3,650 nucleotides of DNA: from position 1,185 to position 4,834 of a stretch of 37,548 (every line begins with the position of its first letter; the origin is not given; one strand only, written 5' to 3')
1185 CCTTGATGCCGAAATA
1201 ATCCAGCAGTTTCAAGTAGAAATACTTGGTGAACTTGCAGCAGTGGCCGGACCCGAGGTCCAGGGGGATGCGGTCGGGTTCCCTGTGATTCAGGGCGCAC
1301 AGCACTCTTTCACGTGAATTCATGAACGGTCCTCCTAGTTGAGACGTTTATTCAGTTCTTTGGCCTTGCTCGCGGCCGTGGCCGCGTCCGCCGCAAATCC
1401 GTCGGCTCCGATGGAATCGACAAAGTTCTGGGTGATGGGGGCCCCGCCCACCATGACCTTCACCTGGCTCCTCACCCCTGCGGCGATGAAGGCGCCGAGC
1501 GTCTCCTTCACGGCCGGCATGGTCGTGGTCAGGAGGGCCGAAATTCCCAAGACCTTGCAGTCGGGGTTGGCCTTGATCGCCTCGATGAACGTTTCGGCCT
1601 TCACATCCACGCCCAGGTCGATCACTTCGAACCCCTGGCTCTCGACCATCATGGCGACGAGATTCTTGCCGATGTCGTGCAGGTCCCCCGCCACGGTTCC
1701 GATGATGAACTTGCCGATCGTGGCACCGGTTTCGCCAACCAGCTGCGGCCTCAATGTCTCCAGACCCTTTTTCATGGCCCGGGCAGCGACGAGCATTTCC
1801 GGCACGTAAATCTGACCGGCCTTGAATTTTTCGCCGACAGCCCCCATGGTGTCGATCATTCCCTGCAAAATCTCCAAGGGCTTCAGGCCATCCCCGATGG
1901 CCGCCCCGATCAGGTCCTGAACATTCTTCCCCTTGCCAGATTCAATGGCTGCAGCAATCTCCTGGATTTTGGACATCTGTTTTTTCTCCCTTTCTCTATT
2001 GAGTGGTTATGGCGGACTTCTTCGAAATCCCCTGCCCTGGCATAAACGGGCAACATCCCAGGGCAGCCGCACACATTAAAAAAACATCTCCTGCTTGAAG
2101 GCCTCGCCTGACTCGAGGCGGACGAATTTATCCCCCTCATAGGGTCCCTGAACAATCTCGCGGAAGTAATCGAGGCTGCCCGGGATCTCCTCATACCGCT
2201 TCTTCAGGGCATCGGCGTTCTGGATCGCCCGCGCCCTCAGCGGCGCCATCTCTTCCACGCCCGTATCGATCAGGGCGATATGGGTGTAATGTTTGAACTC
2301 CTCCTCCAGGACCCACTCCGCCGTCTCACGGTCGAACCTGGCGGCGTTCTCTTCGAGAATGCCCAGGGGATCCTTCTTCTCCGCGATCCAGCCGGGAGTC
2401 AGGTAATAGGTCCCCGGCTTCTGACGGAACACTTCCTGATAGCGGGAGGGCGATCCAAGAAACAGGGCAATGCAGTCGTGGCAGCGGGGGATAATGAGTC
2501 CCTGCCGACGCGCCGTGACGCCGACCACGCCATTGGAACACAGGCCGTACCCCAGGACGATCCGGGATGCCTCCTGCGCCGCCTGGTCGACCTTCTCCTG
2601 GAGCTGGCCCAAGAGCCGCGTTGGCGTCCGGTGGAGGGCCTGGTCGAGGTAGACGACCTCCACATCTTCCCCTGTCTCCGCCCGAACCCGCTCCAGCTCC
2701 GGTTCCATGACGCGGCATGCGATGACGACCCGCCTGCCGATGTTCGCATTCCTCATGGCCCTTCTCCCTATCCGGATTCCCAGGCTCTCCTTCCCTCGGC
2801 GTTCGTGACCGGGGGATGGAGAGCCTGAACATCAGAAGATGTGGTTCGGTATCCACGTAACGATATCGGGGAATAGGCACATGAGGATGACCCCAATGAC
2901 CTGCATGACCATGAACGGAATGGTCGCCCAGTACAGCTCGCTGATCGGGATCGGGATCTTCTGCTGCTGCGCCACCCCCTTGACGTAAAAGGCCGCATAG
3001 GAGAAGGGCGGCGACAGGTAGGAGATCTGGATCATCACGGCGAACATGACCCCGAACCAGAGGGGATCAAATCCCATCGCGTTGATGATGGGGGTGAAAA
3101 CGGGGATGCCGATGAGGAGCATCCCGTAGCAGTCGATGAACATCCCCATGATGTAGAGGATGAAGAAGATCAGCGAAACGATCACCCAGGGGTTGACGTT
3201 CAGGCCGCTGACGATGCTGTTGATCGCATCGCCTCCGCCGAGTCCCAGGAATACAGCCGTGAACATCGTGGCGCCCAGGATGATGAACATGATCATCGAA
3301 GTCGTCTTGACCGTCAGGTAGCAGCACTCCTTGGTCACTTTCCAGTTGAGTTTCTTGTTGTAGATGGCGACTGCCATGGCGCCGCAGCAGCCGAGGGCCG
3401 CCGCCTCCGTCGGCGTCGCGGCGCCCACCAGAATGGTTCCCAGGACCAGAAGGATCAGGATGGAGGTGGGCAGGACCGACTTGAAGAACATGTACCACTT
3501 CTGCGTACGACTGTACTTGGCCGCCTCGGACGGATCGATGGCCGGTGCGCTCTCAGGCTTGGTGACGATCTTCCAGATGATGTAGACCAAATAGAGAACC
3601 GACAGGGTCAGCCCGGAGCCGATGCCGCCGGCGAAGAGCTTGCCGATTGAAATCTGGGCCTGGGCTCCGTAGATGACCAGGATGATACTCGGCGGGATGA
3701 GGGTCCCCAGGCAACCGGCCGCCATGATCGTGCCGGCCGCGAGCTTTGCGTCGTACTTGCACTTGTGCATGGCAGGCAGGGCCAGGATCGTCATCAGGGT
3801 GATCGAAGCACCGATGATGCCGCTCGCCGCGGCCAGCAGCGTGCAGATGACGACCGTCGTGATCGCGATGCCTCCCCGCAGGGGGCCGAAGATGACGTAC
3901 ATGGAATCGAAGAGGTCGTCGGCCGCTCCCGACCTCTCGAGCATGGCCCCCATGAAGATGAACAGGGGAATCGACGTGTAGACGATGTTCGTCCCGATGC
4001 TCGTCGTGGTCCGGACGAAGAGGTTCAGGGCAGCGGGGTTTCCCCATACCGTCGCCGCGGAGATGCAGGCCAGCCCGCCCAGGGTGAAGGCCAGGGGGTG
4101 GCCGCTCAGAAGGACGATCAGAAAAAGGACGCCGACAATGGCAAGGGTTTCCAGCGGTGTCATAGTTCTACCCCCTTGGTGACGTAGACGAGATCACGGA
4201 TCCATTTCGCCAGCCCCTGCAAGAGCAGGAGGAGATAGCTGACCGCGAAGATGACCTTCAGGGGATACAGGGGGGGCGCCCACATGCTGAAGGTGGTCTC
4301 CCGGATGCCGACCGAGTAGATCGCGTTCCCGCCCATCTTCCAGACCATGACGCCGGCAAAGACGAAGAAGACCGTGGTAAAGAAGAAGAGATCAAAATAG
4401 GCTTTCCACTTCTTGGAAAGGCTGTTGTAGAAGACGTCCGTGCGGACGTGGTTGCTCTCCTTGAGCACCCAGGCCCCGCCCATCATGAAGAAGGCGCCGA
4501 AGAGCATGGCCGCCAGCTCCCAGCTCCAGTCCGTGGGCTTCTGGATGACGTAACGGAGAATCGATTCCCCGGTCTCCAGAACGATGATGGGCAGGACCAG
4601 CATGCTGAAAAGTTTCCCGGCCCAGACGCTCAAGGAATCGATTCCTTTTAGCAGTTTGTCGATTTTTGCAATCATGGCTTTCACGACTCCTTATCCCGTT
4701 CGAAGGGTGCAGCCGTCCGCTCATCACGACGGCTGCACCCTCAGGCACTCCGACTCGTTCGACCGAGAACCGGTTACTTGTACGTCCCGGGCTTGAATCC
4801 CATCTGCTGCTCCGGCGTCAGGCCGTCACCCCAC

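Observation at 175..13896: TRAP-fed corrinoid demethylation system hard-wired to a complete THF C1-oxidation branch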

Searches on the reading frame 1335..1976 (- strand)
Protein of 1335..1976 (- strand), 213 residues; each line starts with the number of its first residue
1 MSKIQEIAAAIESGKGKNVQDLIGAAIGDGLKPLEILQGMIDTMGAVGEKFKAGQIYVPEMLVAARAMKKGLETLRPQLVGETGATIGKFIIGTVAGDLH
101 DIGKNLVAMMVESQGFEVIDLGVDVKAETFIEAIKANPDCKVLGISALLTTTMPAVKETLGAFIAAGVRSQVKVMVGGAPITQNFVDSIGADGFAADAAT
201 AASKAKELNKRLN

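Call 3: search_protein_families(library=pfam, proteins=[window:1335-1976:-])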
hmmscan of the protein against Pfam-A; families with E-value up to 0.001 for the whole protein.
window:1335-1976:- (213 aa): 2 families
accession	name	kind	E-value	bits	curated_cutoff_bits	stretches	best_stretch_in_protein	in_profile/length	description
PF02310.24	B12-binding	-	2.2e-26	92.5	32.1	1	89-199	2-117/121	B12 binding domain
PF02607.22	B12-binding_2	-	1.7e-16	60.6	23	1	4-75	2-73/74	B12 binding domain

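Call 4: search_protein_families(library=ncbifam, proteins=[window:1335-1976:-])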
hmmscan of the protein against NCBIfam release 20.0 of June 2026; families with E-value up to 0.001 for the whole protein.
window:1335-1976:- (213 aa): 14 families
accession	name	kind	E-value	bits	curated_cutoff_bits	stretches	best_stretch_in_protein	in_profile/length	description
NF047996.1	corrin_MtgC_2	exception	5.1e-60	202.6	370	1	4-209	5-210/212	glycine betaine-specific corrinoid protein MtgC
TIGR02370.1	pyl_corrinoid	subfamily_domain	4.6e-51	173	215.3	1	7-201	2-197/197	methyltransferase cognate corrinoid protein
NF041607.1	dimeth_corrin_MtbC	equivalog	5.4e-51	173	350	1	8-208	2-202/203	dimethylamine corrinoid protein MtbC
NF047995.1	corrinoid_MtgC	exception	3.1e-45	154.3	310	1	4-206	5-210/215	glycine betaine-specific corrinoid protein MtgC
NF040655.1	MtaC_Meth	equivalog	2.3e-34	118.6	420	1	3-209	35-238/253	methanol--corrinoid protein MtaC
TIGR02082.1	metH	equivalog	3.6e-33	114.3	1010.85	1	8-191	651-834/1182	methionine synthase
NF040669.1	MtaC2_Meth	equivalog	1.8e-31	109.4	450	1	5-205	44-242/267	methanol--corrinoid protein MtaC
NF007024.0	PRK09490.1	equivalog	6e-26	90.5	1497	1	30-182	688-843/1234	methionine synthase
NF002612.0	PRK02261.1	equivalog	2e-10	40.4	110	1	89-179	5-93/148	methylaspartate mutase subunit S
NF052513.1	TransRegCarH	equivalog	3.5e-07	29.8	400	1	41-192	121-262/274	HTH-type transcriptional repressor CarH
TIGR01501.1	MthylAspMutase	equivalog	1.2e-06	28.3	135.8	1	90-179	4-91/134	methylaspartate mutase subunit S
TIGR00640.1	acid_CoA_mut_C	subfamily_domain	5.7e-06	26.4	57.45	1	91-193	6-105/132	methylmalonyl-CoA mutase C-terminal domain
NF052385.1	Lys_5_6_beta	equivalog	0.0006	19.6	280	0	114-199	137-224/241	lysine 5,6-aminomutase subunit beta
NF006944.0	PRK09426.1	equivalog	0.0006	17.9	876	1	88-196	590-698/721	methylmalonyl-CoA mutase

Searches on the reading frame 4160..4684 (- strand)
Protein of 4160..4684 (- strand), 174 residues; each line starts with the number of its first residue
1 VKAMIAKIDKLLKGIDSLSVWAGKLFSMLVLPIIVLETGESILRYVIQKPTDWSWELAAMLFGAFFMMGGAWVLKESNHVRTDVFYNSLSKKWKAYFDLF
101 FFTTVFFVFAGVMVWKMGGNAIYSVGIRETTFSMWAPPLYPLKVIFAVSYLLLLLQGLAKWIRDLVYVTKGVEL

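Call 3: search_protein_families(library=pfam, proteins=[window:4160-4684:-])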
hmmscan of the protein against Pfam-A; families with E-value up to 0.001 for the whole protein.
window:4160-4684:- (174 aa): 1 family
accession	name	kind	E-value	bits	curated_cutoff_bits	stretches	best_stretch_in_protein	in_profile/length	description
PF04290.18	DctQ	-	1.3e-21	77.3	28.3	1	35-165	3-130/132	Tripartite ATP-independent periplasmic transporters, DctQ component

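Call 4: search_protein_families(library=ncbifam, proteins=[window:4160-4684:-])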
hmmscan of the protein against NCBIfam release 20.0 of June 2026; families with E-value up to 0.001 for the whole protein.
window:4160-4684:- (174 aa): 0 families
